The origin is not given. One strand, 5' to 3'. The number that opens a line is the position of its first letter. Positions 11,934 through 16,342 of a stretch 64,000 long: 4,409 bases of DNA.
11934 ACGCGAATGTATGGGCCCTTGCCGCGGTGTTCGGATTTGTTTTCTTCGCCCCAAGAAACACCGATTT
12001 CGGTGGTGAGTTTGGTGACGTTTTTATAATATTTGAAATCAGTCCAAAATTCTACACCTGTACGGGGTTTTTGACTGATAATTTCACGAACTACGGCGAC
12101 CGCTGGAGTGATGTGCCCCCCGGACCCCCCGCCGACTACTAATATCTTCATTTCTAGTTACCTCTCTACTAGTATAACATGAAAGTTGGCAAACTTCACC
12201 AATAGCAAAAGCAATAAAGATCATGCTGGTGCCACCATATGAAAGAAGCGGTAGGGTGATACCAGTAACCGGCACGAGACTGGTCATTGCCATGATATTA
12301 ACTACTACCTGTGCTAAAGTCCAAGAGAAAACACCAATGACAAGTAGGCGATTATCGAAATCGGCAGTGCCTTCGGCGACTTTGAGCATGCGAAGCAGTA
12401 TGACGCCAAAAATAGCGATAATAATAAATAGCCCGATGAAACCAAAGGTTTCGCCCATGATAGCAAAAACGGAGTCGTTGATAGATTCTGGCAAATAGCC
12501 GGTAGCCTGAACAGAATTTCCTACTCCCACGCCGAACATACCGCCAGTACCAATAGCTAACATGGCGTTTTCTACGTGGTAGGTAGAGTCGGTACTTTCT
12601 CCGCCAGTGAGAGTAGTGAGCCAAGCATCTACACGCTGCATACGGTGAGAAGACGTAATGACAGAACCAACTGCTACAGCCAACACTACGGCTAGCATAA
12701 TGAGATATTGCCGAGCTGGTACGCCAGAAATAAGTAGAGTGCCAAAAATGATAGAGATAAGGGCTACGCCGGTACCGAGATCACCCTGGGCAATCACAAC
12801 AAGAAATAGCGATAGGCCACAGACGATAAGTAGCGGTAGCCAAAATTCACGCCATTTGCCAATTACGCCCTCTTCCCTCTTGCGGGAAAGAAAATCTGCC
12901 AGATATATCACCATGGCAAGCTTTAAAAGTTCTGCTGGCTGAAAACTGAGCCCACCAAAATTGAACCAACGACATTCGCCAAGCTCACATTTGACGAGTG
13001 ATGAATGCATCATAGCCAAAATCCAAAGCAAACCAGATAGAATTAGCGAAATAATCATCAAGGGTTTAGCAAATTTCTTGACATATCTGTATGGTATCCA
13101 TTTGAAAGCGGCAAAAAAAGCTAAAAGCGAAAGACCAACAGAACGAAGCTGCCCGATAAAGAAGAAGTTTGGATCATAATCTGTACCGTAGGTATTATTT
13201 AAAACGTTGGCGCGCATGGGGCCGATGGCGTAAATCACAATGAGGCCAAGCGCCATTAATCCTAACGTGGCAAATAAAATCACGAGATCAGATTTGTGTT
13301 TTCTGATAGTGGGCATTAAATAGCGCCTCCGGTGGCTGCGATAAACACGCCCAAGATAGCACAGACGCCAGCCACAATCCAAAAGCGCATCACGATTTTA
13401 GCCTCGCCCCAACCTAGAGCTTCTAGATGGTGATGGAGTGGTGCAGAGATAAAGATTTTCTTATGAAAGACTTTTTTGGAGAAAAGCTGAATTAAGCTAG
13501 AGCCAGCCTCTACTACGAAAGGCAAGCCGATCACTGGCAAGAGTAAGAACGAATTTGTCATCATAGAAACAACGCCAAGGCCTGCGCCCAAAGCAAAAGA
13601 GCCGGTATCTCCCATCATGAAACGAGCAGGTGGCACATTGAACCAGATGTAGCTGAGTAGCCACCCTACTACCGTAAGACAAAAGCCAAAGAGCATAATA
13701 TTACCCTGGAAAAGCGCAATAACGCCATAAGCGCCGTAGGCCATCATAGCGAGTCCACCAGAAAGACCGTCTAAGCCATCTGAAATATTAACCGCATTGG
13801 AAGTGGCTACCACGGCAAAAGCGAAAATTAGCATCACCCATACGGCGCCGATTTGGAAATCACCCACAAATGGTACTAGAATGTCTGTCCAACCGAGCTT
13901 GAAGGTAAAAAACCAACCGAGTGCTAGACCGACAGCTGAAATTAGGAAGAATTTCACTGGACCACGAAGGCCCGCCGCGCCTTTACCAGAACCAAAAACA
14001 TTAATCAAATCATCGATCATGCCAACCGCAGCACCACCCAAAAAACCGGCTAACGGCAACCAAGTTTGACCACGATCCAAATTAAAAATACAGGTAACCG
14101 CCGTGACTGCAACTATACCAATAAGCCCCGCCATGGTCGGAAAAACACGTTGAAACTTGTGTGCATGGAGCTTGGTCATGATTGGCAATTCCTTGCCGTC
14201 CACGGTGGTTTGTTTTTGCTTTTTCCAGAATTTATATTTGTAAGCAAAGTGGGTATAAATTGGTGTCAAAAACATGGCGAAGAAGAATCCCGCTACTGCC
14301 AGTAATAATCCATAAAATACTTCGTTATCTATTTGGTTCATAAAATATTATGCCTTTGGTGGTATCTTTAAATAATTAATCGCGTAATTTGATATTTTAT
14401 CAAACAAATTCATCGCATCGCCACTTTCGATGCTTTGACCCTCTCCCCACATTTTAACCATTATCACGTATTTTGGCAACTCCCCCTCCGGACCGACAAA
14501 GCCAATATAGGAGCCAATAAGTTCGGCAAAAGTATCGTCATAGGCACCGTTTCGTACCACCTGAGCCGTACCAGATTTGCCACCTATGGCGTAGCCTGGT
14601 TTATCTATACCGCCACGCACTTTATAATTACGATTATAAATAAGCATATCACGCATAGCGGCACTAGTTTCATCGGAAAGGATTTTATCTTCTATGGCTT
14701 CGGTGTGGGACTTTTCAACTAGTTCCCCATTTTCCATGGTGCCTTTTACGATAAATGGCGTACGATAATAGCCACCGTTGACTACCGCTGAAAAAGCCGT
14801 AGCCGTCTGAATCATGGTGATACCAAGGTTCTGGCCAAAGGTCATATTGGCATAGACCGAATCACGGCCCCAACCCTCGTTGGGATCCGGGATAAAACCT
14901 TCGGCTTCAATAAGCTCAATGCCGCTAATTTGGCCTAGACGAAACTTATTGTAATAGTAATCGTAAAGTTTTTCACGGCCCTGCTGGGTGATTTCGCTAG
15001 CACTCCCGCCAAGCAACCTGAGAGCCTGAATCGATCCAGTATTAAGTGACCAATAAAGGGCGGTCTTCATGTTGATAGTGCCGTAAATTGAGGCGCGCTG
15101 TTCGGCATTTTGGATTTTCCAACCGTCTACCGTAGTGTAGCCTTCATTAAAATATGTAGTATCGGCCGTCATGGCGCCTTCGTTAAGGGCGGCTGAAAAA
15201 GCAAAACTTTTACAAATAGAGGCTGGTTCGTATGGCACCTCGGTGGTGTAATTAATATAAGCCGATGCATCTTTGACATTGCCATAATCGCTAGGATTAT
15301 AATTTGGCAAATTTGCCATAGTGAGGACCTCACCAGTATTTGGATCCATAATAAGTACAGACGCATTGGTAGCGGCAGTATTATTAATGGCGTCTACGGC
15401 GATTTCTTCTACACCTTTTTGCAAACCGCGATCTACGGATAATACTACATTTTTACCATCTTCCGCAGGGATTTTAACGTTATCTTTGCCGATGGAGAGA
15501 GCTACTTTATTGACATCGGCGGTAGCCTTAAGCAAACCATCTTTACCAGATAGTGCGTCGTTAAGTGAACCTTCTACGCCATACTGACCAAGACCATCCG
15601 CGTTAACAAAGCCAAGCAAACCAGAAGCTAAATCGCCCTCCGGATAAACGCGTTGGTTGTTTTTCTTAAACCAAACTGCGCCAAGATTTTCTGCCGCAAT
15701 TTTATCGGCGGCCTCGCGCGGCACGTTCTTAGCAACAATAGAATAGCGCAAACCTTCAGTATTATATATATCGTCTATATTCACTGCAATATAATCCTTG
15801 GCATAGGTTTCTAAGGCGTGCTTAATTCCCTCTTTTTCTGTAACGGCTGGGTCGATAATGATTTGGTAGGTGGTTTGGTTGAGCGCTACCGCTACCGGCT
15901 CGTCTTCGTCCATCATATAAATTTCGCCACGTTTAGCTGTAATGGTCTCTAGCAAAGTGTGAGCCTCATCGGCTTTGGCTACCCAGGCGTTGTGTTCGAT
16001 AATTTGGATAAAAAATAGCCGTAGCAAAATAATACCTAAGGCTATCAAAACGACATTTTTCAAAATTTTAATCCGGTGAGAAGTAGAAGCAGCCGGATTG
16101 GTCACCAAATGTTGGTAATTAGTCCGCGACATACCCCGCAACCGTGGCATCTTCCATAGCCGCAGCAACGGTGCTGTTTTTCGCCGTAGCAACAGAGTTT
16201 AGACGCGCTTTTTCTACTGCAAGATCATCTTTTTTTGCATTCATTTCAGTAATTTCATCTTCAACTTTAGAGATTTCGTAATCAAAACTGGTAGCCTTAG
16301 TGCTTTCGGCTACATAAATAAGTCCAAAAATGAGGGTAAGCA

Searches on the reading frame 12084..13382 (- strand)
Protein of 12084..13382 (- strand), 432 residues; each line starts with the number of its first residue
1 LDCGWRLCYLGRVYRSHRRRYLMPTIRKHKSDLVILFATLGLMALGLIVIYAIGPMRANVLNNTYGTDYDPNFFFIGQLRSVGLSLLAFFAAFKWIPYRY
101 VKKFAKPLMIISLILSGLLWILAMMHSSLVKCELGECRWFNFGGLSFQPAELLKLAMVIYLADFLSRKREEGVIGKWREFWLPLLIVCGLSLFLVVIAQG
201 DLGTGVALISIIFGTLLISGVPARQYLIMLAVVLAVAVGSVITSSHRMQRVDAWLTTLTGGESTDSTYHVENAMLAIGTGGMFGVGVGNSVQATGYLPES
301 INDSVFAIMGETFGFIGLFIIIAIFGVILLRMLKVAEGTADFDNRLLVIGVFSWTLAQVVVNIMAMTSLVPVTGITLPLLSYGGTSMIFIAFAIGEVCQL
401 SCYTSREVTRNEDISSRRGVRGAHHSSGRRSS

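Call 110: search_protein_families(library=pfam, max_evalue=0.00001, proteins=[window:12084-13382:-])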
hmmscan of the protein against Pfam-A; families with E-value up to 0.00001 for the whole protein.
window:12084-13382:- (432 aa): 1 family
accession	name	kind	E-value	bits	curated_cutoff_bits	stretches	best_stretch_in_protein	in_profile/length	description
PF01098.24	FTSW_RODA_SPOVE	-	6.8e-74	249.4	26.4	1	36-404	4-354/356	Cell cycle protein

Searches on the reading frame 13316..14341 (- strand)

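Call 110: search_protein_families(library=pfam, max_evalue=0.00001, proteins=[window:13316-14341:-])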
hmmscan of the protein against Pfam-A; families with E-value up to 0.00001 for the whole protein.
window:13316-14341:- (341 aa): 1 family
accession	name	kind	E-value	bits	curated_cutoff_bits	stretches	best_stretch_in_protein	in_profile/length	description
PF00953.26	Glycos_transf_4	-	2.1e-26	93.3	27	1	97-262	5-159/160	Glycosyl transferase family 4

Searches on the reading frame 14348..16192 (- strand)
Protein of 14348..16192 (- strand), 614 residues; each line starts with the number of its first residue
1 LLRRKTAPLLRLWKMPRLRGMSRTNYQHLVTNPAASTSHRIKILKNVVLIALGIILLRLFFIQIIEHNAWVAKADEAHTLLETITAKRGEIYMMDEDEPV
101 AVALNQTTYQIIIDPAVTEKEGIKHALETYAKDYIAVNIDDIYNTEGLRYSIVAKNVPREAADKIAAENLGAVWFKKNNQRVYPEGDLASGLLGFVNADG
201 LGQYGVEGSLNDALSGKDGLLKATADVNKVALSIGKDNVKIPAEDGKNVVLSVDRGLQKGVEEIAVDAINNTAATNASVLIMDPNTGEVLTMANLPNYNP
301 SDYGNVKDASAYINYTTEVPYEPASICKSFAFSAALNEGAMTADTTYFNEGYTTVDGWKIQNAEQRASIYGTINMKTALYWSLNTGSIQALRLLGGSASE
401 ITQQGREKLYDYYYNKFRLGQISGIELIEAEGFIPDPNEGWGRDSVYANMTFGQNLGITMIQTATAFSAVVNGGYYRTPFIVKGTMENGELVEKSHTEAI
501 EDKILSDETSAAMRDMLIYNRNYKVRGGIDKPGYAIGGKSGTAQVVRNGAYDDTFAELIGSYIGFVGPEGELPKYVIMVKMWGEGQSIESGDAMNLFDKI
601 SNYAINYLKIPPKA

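Call 110: search_protein_families(library=pfam, max_evalue=0.00001, proteins=[window:14348-16192:-])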
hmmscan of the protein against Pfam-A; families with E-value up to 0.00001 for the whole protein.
window:14348-16192:- (614 aa): 2 families
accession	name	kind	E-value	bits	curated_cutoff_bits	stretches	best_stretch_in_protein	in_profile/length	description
PF00905.27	Transpeptidase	-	3.5e-47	161.5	22.1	1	278-600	2-297/299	Penicillin binding protein transpeptidase domain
PF03717.20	PBP_dimer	-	2e-08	35.3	24.4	1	84-226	2-170/180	Penicillin-binding Protein dimerisation domain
